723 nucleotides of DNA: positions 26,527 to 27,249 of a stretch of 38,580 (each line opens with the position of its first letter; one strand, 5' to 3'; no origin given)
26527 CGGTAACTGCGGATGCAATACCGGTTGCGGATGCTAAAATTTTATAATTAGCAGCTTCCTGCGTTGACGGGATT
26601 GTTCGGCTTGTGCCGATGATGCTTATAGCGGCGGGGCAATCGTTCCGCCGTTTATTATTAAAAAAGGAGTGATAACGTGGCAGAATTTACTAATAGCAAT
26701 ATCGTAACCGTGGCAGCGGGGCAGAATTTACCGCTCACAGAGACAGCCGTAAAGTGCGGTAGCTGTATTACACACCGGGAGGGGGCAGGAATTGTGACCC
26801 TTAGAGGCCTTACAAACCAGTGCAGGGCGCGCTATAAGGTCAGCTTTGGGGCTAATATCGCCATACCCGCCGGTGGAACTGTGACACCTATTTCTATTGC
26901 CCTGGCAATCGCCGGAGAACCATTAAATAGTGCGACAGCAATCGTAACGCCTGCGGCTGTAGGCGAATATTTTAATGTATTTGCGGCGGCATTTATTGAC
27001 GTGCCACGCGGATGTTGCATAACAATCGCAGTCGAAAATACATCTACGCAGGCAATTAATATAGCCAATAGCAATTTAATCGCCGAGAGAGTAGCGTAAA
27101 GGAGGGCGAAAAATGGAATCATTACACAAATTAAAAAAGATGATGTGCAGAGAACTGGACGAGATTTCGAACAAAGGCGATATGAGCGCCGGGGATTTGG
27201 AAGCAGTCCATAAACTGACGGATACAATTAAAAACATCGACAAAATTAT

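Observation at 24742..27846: Terminator-bounded cargo cassette at the prophage end encodes low-complexity, Cys-rich, spore-surface-like proteins with no recognisable phage role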

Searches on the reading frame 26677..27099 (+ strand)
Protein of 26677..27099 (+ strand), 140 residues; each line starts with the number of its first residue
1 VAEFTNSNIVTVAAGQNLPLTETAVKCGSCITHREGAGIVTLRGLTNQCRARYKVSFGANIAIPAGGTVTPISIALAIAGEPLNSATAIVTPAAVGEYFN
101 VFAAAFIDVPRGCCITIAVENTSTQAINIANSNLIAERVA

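Call 3: search_protein_families(library=pfam, proteins=[window:26677-27099:+], max_evalue=1)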
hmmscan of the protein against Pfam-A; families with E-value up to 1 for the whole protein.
window:26677-27099:+ (140 aa): 0 families

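Call 4: search_protein_families(library=phrogs, proteins=[window:26677-27099:+], max_evalue=1)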
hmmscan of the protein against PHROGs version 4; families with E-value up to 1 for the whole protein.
window:26677-27099:+ (140 aa): 2 families
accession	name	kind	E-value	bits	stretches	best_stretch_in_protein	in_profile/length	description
phrog_20016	-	unknown function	2.3e-61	206.5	1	1-140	1-141/141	-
phrog_18705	-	unknown function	0.23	12.3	1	8-35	4-31/64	-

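Call 10: find_homologous_proteins(query=window:26677-27096:+)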
Query window:26677-27096:+ (140 aa): 7829 proteins with E <= 0.001 among 8000 candidates; the best 120 are listed.
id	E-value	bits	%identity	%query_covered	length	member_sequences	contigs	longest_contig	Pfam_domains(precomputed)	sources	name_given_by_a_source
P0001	2.1e-79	281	98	100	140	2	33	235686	-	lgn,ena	-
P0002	8.1e-79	279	97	100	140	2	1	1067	-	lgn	-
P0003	1.5e-78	279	97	100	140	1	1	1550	-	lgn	-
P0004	2.8e-78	278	96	100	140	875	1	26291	-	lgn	-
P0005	5.6e-78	277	96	100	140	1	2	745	-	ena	-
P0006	6.7e-78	277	96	100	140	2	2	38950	-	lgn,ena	-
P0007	7.9e-78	276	96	100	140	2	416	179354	-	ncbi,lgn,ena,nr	nr:MAG TPA: hypothetical protein [Caudoviricetes sp.]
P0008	8.2e-78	276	96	100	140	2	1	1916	-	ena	-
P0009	1.0e-77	276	96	100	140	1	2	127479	-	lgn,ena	-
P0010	1.1e-77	276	95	100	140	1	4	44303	-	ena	-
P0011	1.2e-77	276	96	100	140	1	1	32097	-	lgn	-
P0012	1.3e-77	276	96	100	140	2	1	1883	-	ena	-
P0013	1.3e-77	276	96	100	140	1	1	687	-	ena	-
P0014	2.5e-77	275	95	100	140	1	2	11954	-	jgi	jgi:hypothetical protein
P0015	2.7e-77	275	95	100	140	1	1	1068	-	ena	-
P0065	1.1e-65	237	81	99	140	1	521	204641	-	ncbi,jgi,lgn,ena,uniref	ncbi:hypothetical protein OBE_10040 [human gut metagenome]|uniref:Uncharacterized protein n=1 Tax=hu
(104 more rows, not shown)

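Call 11: search_solved_structures(query=window:26677-27096:+, max_evalue=10, show_alignments=2)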
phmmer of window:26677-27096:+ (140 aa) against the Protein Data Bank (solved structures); distinct sequences matched with E-value up to 10: 2.
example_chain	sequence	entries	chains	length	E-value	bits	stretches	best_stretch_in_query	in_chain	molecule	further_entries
2hgm_A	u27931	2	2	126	1.4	12.1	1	32-109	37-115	Heterogeneous nuclear ribonucleoprotein F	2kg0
7l9r_A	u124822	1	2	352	1.4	12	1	71-118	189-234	Deoxyhypusine synthase, putative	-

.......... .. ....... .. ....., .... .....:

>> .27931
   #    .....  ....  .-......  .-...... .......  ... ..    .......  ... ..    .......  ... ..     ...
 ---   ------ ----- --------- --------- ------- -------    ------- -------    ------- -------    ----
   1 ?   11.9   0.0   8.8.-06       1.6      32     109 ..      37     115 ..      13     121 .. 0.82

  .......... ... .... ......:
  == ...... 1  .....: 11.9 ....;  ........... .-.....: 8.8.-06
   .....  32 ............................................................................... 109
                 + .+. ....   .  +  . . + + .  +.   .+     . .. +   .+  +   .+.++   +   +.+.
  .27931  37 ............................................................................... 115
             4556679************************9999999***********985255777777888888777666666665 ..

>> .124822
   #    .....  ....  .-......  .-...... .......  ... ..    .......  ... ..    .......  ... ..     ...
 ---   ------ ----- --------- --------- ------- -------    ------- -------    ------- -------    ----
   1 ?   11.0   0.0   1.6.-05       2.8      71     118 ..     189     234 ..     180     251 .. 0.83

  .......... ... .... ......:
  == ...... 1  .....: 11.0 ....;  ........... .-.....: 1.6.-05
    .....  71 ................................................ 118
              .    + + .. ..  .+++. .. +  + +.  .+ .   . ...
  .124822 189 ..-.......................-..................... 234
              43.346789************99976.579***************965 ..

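Call 13: search_protein_families(library=ncbifam, proteins=[window:26677-27099:+], max_evalue=1)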
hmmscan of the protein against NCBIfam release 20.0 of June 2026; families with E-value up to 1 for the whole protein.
window:26677-27099:+ (140 aa): 0 families

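Call 16: search_protein_representatives(protein=window:26677-27096:+)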
Query: 140 residues. Proteins with E-value up to 0.001 (for the whole library): 654; up to 1e-10: 382; up to 1e-30: 31. The best 150 are listed.
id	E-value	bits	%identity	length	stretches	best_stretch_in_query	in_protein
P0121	3.1e-59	214.6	78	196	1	12-140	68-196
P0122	2.8e-49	182.4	61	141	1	1-140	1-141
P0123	6.7e-41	155.3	58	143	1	7-139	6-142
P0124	1.9e-40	153.8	81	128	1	48-140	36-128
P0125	8.0e-40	151.8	53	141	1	1-138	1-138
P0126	1.4e-39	151.0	63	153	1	26-140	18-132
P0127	1.4e-38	147.8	51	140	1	1-138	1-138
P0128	2.0e-38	147.3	65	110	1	32-139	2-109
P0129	2.6e-38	146.9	57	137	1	1-137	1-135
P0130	1.0e-37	145.0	57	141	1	1-140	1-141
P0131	1.2e-37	144.8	61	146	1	18-128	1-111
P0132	2.0e-36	140.8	80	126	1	1-94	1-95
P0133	4.7e-36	139.6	60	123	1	3-123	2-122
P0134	5.4e-36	139.4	63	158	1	34-139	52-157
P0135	7.0e-35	135.8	56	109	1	33-140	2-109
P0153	1.5e-30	121.9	51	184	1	2-140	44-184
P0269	3.3e-19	85.2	29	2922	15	12-81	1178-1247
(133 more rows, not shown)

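Call 19: search_solved_structures(query=A1, max_evalue=10, show_alignments=3)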
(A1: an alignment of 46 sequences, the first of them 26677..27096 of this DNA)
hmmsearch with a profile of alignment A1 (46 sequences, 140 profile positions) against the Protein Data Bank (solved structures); distinct sequences matched with E-value up to 10: 3.
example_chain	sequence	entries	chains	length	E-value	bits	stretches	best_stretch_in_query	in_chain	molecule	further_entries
8odz_B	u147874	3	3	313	1.4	11.7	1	34-78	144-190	Interleukin-12 subunit beta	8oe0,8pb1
7r3n_A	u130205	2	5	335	1.6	11.5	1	34-78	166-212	Interleukin-12 subunit beta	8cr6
6sff_A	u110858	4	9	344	1.6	11.5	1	34-78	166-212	Interleukin-12 subunit beta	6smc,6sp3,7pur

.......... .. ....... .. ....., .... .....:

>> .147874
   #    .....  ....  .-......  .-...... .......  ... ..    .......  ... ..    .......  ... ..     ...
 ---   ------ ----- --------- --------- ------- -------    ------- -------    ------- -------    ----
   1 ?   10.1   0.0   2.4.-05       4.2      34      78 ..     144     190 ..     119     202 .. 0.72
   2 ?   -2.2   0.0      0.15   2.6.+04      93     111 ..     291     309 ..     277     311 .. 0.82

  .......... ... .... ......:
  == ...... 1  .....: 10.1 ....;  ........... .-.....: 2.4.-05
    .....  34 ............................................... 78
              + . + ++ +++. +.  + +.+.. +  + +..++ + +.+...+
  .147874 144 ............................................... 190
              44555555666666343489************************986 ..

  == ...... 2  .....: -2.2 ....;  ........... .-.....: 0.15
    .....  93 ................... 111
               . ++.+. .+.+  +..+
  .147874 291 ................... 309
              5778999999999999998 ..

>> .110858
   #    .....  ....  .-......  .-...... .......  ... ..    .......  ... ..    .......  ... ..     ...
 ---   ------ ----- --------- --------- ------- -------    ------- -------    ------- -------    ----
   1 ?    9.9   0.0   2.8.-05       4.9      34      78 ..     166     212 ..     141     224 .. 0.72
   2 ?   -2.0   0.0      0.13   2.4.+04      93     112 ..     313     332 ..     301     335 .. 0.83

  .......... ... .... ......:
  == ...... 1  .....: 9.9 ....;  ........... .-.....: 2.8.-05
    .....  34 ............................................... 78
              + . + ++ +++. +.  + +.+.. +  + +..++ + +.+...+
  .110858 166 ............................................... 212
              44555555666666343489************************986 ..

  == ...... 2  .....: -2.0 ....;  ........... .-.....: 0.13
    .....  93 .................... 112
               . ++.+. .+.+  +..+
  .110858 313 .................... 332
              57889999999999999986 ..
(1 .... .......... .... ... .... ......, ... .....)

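Call 23: find_related_loci(query=A2, collection=genome_contigs, flank=8000)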
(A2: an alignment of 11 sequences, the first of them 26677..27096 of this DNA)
Query A2 (140 aa) in genome_contigs; peptide patterns used: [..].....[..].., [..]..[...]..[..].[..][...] (x = any residue, [..] = any of these).
102 stretches matched a pattern; 46 encode a relative of the query (tblastn E <= 1e-3); 46 distinct loci.
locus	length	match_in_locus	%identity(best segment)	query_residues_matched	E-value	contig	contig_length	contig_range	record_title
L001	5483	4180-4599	98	1-140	1e-86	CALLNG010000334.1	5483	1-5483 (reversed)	MAG TPA_asm: uncultured Clostridia bacterium isolate ERR912014_bin.82_CONCOCT_v1.1_MAG genome assembly, contig: ERZ82576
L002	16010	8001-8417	82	1-139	6e-73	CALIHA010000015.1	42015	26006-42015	MAG TPA_asm: uncultured Collinsella sp. isolate SRR7721896_bin.15_CONCOCT_v1.1_MAG genome assembly, contig: ERZ1311197.4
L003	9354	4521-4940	75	1-140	1e-66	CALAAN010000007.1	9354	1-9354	MAG TPA_asm: uncultured Oscillibacter sp. isolate SRR1747058_bin.33_CONCOCT_v1.1_MAG genome assembly, contig: ERZ808290.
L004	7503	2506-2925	75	1-140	1e-66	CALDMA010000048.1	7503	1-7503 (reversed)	MAG TPA_asm: uncultured Oscillospiraceae bacterium isolate SRR1747033_bin.25_CONCOCT_v1.1_MAG genome assembly, contig: E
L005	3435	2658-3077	74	1-140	3e-66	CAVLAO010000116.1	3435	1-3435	Bacteroides sp. CAG:927 isolate H07659-L1_cleanbin_000044 genome assembly, contig: Spades_H07659-L1_contig_16774, whole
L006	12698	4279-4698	73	1-140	5e-66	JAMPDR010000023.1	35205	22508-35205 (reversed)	MAG: Ruminococcus sp. isolate NALB_7823_32 Scaffold_#23__SCF_023___35205_bp, whole genome shotgun sequence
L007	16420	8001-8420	74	1-140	2e-64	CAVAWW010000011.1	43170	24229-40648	bacterium isolate H07622-L1_cleanbin_000020 genome assembly, contig: Spades_H07622-L1_contig_471, whole genome shotgun s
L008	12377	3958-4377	73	1-140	1e-64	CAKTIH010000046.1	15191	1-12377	MAG: uncultured Oscillospiraceae bacterium isolate REFINED_METABAT215_TOP10_CONTIGS_1500_ASSEMBLY_K77_MERGED__Hadza_MoBi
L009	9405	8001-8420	73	1-140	1e-64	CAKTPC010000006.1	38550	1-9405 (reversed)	MAG: uncultured Oscillospiraceae bacterium isolate REFINED_METABAT215_TOP10_CONTIGS_1500_ASSEMBLY_K77_MERGED__Hadza_MoBi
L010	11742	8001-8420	74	1-140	1e-64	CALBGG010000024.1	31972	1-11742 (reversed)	MAG TPA_asm: uncultured Clostridia bacterium isolate SRR1747065_bin.49_CONCOCT_v1.1_MAG genome assembly, contig: ERZ8082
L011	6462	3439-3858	73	1-140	2e-64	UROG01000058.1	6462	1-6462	uncultured Clostridiales bacterium isolate UMGS1192 genome assembly, contig: NODE_3345_length_6462_cov_11.628531, whole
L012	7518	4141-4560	71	1-140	3e-64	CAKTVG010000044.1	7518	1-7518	MAG: uncultured Oscillospiraceae bacterium isolate REFINED_METABAT215_TOP10_CONTIGS_1500_ASSEMBLY_K77_MERGED__Hadza_PheC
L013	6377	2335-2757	67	1-140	7e-61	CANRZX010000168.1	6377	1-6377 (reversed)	MAG TPA_asm: uncultured Clostridia bacterium isolate SRR15510224_bin.55_metawrap_v1.3_MAG genome assembly, contig: NODE.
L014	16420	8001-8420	69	1-140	1e-60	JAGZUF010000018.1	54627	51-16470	MAG: Oscillospiraceae bacterium isolate L1_007_365G1_dasL1_007_365G1_maxbin2.maxbin.026sta_sub L1_007_365G1_scaffold_465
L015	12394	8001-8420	72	1-140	3e-60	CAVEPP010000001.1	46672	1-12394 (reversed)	Alloprevotella sp. isolate H07607-L1_cleanbin_000033 genome assembly, contig: Spades_H07607-L1_contig_156, whole genome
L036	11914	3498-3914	61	1-140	1e-47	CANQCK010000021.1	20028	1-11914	MAG: uncultured Clostridia bacterium isolate Lapin-003-2__bin65 genome assembly, contig: Lapin-003-2__NODE_2573_length_2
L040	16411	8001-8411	58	3-140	3e-44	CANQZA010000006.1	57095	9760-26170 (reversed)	MAG: uncultured Clostridia bacterium isolate Lapin-014__bin7 genome assembly, contig: Lapin-014__NODE_373_length_57095_c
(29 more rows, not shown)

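Call 26: predict_structure(alignment_id=A1)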
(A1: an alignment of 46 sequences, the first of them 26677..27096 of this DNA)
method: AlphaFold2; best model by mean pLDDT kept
length: 140 residues; sequences in the alignment: 46
mean_pLDDT: 96.7   pTM: 0.88
mean pLDDT of the five models: 96.7, 96.2, 95.7, 95.3, 94.8
residues with pLDDT >= 90: 138; 70-90: 2; 50-70: 0; < 50: 0
segments of 3 or more residues with pLDDT < 50: none
pLDDT, mean of each block of 10 residues (from residue 1): 97 98 92 96 96 98 97 98 97 97 98 97 98 96
secondary structure, 60 per line:
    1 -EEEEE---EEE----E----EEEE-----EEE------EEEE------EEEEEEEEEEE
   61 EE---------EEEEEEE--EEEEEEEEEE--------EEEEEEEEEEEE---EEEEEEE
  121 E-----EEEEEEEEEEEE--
elements in order: E2-6 E10-12 E22-25 E31-33 E40-43 E50-62 E72-78 E81-90 E99-110 E114-121 E127-138

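Call 29: fold_search(model_id=the predicted structure, library=pdb)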
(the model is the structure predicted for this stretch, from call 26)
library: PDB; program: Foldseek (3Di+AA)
matches with E <= 10: 1777; with E <= 0.001: 82
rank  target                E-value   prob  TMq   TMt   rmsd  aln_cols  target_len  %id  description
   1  9h38_M                6.6e-07  1.00  0.71  0.73   3.0       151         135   13  C-terminal domain of the F-ENA tip fibrillum F-BclA from Bacillus thuringiensis (released 2025-03-12)
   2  9h38_K                7.3e-07  1.00  0.77  0.78   2.3       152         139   12  C-terminal domain of the F-ENA tip fibrillum F-BclA from Bacillus thuringiensis (released 2025-03-12)
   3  9h38_L                9.5e-07  1.00  0.74  0.74   3.1       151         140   14  C-terminal domain of the F-ENA tip fibrillum F-BclA from Bacillus thuringiensis (released 2025-03-12)
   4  9h38_A                1.7e-06  1.00  0.77  0.77   2.3       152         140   12  C-terminal domain of the F-ENA tip fibrillum F-BclA from Bacillus thuringiensis (released 2025-03-12)
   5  9h38_B                2.0e-06  1.00  0.77  0.79   2.3       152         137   12  C-terminal domain of the F-ENA tip fibrillum F-BclA from Bacillus thuringiensis (released 2025-03-12)
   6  3twi_A                2.3e-06  1.00  0.70  0.72   3.5       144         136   14  Variable Lymphocyte Receptor Recognition of the Immunodominant Glycoprotein of Bacillus anthracis Spores (released 2012-03-14)
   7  3tyj                  2.6e-06  1.00  0.73  0.75   3.0       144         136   13  Bacillus collagen-like protein of anthracis P159S mutant (released 2012-03-14)
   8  9h38_R                3.5e-06  1.00  0.73  0.72   3.4       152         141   14  C-terminal domain of the F-ENA tip fibrillum F-BclA from Bacillus thuringiensis (released 2025-03-12)
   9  9h38_S                3.9e-06  1.00  0.71  0.72   3.6       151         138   12  C-terminal domain of the F-ENA tip fibrillum F-BclA from Bacillus thuringiensis (released 2025-03-12)
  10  2z5w                  4.1e-06  1.00  0.73  0.75   3.1       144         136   14  tBclA, a recombinant spore surface protein from Bacillus anthracis (released 2008-04-22)
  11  1wck                  5.0e-06  1.00  0.73  0.75   3.1       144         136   14  Crystal structure of the C-terminal domain of BclA, the major antigen of the exosporium of the Bacillus anthracis spore. (released 2005-10-25)
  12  8d02                  5.3e-06  1.00  0.74  0.71   3.2       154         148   12  Crystal Structure of Bacillus anthracis BxpB (released 2023-05-24)
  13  2r6q                  5.6e-06  1.00  0.73  0.74   3.1       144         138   14  Crystal Structure of BclA-island Construct (released 2009-03-10)
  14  7r1m_A                5.6e-06  1.00  0.75  0.68   3.2       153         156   12  Crystal structure of ExsFA, a Bacillus cereus spore exosporium protein (released 2023-02-15)
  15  9h3d_D                6.5e-06  1.00  0.78  0.74   2.7       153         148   11  F-ENA exosporium anchoring complex between ExsF and a peptide derived from the N-terminus of F-Anchor (released 2025-03-12)
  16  9h3d_E                6.9e-06  1.00  0.78  0.75   2.8       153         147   10  F-ENA exosporium anchoring complex between ExsF and a peptide derived from the N-terminus of F-Anchor (released 2025-03-12)
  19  7r1m_B                3.0e-05  1.00  0.76  0.70   3.2       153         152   12  Crystal structure of ExsFA, a Bacillus cereus spore exosporium protein (released 2023-02-15)
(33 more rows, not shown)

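Call 37: find_encoding_contigs(protein=P0065, flank=10000, max_places=5)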
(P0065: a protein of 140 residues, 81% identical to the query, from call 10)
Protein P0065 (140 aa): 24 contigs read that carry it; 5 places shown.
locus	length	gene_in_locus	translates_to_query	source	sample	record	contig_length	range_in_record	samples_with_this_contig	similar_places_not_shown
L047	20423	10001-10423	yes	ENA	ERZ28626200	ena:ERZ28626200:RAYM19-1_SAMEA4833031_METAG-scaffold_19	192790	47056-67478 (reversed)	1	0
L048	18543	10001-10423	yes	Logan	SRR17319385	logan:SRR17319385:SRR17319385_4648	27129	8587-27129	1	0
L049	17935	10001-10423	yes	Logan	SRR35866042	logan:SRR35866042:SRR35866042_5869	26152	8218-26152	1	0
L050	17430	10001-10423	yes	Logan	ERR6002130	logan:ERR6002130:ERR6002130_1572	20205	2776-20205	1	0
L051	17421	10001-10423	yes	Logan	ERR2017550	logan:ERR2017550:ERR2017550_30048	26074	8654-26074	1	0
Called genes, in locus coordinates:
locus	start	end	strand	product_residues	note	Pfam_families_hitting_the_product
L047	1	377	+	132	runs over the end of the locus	-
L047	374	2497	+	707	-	-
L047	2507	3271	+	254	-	-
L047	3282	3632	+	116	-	-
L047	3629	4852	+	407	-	PF01391:Collagen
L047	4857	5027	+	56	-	-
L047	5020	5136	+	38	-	-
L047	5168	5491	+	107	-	-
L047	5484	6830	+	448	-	PF09992:NAGPA, PF01520:Amidase_3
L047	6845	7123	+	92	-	PF16079:Phage_holin_5_2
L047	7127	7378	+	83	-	-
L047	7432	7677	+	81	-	-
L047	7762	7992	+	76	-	-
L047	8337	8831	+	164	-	-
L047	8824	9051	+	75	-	-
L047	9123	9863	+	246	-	-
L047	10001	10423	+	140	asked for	-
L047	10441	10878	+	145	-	-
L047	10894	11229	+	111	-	-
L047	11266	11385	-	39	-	-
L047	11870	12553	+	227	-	PF00156:Pribosyltran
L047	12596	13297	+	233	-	PF04002:RadC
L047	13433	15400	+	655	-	PF00270:DEAD (faint), PF04851:ResIII, PF17757:UvrB_inter, PF27431:UvrB_3rd, PF00271:Helicase_C, PF12344:UvrB, PF02151:UVR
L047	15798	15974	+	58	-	-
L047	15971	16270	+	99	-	-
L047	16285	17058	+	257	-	PF19701:DUF6199 (weak)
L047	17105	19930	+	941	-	PF00005:ABC_tran (faint), PF02463:SMC_N (faint), PF03193:RsgA_GTPase (faint), PF13191:AAA_16 (faint), PF13304:AAA_21 (faint), PF13481:AAA_25 (faint), PF17760:UvrA_inter, PF17755:UvrA_DNA-bind, +2 more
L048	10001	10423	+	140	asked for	-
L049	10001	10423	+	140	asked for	-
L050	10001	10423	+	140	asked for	-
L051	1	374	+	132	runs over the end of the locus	-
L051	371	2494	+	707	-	-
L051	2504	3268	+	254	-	-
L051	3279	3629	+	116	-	-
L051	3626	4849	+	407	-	PF01391:Collagen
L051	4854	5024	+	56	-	-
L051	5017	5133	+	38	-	-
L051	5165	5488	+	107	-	-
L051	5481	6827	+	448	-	PF09992:NAGPA, PF01520:Amidase_3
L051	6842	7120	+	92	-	PF16079:Phage_holin_5_2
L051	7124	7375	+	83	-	-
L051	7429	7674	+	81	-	-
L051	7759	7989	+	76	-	-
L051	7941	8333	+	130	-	-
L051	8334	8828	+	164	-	-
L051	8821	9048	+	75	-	-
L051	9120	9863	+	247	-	-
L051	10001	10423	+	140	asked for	-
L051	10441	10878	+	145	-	-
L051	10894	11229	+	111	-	-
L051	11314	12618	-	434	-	PF00239:Resolvase, PF13408:Zn_ribbon_recom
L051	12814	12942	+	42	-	-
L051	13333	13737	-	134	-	PF01381:HTH_3 (weak)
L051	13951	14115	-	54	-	-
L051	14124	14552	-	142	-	PF07833:Cu_amine_oxidN1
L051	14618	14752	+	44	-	-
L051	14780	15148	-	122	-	PF01381:HTH_3, PF13560:HTH_31 (weak), PF13443:HTH_26 (weak), PF12844:HTH_19 (weak)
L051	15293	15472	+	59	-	-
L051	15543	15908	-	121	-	-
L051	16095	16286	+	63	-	-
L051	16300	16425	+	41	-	-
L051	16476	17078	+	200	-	PF01464:SLT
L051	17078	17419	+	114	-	?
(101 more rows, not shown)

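Call 45: search_protein_families(library=pfam, proteins=[P0269, P0121, P0153], max_evalue=0.01)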
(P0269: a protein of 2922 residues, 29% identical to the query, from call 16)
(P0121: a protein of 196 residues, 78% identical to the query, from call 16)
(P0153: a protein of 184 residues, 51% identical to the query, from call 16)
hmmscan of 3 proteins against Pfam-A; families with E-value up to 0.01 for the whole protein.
P0269 (2922 aa): 2 families
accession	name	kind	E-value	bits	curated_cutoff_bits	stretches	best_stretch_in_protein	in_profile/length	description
PF04773.18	FecR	-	6.3e-08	33.4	24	1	86-171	1-80/97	FecR protein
PF17963.7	Big_9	-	1.3e-05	26.4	23.6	0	967-1016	2-48/89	Bacterial Ig domain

P0121 (196 aa): 0 families

P0153 (184 aa): 0 families
